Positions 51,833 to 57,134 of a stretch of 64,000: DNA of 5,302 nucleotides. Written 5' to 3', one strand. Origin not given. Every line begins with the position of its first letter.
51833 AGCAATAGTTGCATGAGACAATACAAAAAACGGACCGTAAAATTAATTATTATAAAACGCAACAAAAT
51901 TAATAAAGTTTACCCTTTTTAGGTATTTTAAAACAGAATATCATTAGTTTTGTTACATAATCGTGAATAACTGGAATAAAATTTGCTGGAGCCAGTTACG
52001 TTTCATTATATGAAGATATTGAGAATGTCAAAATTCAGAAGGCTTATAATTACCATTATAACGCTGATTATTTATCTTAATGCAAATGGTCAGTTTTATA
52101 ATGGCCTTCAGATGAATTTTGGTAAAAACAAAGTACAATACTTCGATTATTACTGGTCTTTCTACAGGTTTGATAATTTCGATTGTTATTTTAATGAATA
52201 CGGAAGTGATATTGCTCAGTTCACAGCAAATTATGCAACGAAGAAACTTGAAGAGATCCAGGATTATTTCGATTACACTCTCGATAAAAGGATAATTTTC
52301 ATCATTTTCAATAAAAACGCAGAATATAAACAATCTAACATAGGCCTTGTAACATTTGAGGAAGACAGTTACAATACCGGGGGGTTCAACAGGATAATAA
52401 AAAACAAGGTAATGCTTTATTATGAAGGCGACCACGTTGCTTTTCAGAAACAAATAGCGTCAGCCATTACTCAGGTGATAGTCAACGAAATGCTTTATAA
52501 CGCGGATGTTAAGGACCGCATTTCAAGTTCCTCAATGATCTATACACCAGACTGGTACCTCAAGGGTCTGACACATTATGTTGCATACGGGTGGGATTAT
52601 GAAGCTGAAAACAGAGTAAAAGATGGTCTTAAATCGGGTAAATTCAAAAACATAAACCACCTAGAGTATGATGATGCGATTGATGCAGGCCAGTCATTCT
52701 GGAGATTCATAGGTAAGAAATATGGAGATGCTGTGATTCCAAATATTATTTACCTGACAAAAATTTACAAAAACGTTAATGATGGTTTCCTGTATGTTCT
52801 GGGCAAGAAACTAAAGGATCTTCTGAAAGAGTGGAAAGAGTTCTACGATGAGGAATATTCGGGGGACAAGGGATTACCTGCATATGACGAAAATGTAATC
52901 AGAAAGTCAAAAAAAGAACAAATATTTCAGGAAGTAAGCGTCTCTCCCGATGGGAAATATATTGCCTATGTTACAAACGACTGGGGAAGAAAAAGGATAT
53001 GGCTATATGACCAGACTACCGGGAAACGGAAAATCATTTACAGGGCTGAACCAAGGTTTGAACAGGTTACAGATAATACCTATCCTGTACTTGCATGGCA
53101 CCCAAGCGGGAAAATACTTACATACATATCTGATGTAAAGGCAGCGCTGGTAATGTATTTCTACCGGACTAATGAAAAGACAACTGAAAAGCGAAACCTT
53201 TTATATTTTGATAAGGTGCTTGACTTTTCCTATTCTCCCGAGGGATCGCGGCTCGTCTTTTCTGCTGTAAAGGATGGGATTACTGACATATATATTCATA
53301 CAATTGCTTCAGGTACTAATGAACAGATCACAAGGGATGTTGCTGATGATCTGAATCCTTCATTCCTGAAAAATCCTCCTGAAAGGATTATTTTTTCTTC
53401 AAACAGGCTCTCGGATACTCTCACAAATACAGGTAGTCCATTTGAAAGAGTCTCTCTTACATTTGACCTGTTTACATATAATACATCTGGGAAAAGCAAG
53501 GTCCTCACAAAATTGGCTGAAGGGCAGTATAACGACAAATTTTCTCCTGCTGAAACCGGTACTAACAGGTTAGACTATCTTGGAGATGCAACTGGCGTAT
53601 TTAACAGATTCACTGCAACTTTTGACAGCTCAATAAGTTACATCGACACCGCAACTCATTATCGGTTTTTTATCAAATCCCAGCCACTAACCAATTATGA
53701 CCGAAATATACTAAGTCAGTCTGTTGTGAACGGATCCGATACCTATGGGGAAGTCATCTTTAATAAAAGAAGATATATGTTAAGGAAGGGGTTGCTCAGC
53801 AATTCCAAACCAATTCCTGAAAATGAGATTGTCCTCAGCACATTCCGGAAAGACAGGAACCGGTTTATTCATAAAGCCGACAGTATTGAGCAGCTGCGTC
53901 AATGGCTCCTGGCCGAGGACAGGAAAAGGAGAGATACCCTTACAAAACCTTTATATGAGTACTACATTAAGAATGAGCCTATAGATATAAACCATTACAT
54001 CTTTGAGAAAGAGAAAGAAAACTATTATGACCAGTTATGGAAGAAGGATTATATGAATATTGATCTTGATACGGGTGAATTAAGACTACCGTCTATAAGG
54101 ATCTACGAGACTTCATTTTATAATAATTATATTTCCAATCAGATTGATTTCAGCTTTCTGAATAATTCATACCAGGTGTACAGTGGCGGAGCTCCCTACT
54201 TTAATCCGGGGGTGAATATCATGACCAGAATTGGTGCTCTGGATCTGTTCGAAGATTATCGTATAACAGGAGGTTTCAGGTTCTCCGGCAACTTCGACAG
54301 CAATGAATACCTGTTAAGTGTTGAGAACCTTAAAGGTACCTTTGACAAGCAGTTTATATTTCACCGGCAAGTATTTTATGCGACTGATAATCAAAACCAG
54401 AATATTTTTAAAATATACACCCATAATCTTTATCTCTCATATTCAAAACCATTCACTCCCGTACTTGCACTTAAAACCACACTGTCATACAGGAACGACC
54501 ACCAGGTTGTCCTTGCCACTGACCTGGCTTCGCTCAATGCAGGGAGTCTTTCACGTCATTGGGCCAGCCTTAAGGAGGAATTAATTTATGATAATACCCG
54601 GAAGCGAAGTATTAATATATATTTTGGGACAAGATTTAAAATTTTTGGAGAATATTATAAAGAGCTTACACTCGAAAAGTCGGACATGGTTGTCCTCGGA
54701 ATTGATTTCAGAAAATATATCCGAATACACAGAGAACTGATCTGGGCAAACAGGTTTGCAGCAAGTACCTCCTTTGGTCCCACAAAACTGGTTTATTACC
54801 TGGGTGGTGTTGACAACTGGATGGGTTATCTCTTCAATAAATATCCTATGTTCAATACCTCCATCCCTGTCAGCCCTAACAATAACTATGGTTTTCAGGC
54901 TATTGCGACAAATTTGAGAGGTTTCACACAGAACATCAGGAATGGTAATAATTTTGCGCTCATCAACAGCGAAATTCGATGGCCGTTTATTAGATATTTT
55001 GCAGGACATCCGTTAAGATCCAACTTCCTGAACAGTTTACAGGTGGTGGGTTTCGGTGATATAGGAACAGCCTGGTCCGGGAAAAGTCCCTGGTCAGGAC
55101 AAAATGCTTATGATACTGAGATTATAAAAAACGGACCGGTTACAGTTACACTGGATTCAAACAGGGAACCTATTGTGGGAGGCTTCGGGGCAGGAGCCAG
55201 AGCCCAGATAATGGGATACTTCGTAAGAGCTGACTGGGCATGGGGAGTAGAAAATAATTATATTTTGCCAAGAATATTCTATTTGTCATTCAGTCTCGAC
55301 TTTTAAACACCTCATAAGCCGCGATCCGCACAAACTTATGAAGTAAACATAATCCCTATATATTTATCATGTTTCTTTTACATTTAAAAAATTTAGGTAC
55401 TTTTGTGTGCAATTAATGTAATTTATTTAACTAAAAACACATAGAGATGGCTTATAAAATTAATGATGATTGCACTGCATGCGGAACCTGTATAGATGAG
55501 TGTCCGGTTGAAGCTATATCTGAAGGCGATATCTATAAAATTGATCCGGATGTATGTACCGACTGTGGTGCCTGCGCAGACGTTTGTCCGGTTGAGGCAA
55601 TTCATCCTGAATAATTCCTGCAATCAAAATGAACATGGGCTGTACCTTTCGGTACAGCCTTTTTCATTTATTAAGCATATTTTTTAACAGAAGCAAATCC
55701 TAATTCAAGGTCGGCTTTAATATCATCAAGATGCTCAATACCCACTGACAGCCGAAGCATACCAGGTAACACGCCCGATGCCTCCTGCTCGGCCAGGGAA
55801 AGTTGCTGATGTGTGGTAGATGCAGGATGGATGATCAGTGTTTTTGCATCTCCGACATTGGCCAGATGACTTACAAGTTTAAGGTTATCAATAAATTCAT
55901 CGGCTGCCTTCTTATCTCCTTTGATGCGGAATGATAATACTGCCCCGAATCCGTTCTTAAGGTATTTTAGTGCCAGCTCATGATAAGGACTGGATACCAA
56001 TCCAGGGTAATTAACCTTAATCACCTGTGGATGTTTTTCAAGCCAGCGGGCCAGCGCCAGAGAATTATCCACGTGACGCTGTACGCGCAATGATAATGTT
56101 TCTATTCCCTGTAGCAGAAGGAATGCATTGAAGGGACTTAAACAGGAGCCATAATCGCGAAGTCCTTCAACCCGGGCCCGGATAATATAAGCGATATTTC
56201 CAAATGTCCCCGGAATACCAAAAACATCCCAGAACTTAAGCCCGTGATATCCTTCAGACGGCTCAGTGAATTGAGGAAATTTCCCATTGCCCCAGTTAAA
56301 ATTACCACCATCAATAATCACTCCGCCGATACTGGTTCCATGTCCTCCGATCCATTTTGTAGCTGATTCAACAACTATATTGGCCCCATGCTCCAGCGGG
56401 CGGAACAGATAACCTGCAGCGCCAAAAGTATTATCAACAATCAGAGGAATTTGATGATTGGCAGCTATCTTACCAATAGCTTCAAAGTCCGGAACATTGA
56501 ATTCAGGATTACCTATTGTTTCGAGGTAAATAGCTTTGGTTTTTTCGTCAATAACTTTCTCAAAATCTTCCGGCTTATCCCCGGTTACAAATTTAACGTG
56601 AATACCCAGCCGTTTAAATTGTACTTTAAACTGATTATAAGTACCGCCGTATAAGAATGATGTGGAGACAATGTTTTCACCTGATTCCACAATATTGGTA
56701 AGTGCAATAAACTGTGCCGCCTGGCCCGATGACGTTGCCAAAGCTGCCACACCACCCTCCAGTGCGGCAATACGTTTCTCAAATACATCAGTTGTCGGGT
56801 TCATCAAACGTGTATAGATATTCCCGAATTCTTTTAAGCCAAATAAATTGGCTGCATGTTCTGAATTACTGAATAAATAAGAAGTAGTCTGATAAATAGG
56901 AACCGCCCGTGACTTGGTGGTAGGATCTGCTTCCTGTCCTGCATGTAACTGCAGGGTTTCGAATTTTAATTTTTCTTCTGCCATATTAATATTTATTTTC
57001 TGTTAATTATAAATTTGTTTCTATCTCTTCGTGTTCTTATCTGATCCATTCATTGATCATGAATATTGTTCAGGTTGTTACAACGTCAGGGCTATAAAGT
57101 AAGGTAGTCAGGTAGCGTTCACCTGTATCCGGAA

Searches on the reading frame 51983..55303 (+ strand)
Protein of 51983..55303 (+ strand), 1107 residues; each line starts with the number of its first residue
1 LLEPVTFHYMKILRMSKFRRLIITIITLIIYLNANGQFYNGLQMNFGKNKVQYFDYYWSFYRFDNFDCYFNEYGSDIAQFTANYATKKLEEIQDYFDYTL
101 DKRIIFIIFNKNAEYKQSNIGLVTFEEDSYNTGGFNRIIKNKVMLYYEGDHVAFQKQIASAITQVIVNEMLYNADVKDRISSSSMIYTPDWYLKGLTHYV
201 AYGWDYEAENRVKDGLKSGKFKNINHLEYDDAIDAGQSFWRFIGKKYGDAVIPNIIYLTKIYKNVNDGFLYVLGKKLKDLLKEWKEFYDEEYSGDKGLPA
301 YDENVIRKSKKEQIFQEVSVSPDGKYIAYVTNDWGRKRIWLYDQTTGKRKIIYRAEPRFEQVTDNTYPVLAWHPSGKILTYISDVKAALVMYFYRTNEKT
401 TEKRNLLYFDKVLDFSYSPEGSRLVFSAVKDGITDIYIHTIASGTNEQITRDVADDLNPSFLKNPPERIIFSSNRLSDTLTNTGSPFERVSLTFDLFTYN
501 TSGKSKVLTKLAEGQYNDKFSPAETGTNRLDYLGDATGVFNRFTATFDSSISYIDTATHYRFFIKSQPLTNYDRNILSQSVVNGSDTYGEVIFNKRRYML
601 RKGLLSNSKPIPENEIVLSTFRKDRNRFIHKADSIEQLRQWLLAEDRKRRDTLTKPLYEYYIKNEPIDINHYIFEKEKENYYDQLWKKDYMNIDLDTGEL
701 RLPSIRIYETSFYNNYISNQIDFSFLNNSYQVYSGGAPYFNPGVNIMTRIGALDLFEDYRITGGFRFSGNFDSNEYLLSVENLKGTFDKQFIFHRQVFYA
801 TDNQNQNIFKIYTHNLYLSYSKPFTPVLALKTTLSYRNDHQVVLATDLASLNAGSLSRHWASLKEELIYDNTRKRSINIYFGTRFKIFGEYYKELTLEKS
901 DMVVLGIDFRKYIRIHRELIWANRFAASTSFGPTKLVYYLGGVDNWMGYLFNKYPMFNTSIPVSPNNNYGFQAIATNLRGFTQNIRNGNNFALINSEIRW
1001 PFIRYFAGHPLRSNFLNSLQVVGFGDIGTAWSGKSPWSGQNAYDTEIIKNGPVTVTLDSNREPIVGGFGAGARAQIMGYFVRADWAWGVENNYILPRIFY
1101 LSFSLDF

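Call 10: search_protein_families(library=pfam, proteins=[window:51983-55303:+], max_evalue=0.01)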
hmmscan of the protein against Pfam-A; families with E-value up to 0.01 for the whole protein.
window:51983-55303:+ (1107 aa): 2 families
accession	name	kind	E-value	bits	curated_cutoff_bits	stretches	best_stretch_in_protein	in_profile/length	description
PF07676.18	PD40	-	2.9e-07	30.7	20.9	0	318-332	14-28/38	WD40-like Beta Propeller Repeat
PF25174.1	Beta-prop_THOC3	-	0.0011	18.5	305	1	312-381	213-271/272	THOC3 beta-propeller domain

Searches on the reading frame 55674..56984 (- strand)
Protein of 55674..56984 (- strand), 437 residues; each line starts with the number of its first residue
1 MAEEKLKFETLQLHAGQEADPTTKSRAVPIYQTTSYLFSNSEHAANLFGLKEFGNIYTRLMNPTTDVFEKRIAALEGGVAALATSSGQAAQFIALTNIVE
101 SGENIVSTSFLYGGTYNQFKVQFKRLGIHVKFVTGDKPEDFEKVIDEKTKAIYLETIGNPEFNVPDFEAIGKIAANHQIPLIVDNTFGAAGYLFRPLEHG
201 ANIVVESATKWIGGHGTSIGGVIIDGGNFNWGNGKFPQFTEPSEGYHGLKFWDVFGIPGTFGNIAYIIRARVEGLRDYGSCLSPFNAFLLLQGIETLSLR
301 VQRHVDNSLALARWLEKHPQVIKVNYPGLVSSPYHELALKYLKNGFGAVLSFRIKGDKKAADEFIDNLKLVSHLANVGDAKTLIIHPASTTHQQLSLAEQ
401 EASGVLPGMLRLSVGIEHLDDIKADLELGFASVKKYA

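Call 10: search_protein_families(library=pfam, proteins=[window:55674-56984:-], max_evalue=0.01)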
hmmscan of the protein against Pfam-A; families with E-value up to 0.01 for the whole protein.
window:55674-56984:- (437 aa): 4 families
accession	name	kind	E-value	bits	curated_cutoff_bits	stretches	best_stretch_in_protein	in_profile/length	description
PF01053.26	Cys_Met_Meta_PP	-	8.8e-137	456.1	27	1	9-430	1-380/381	Cys/Met metabolism PLP-dependent enzyme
PF01041.23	DegT_DnrJ_EryC1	-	1e-09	38.6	19.8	1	62-185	23-146/360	DegT/DnrJ/EryC1/StrS aminotransferase family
PF00155.27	Aminotran_1_2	-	6.7e-07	29.2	19.7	1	65-224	44-233/361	Aminotransferase class I and II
PF00266.25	Aminotran_5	-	0.0015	18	21.5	1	96-219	79-210/371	Aminotransferase class-V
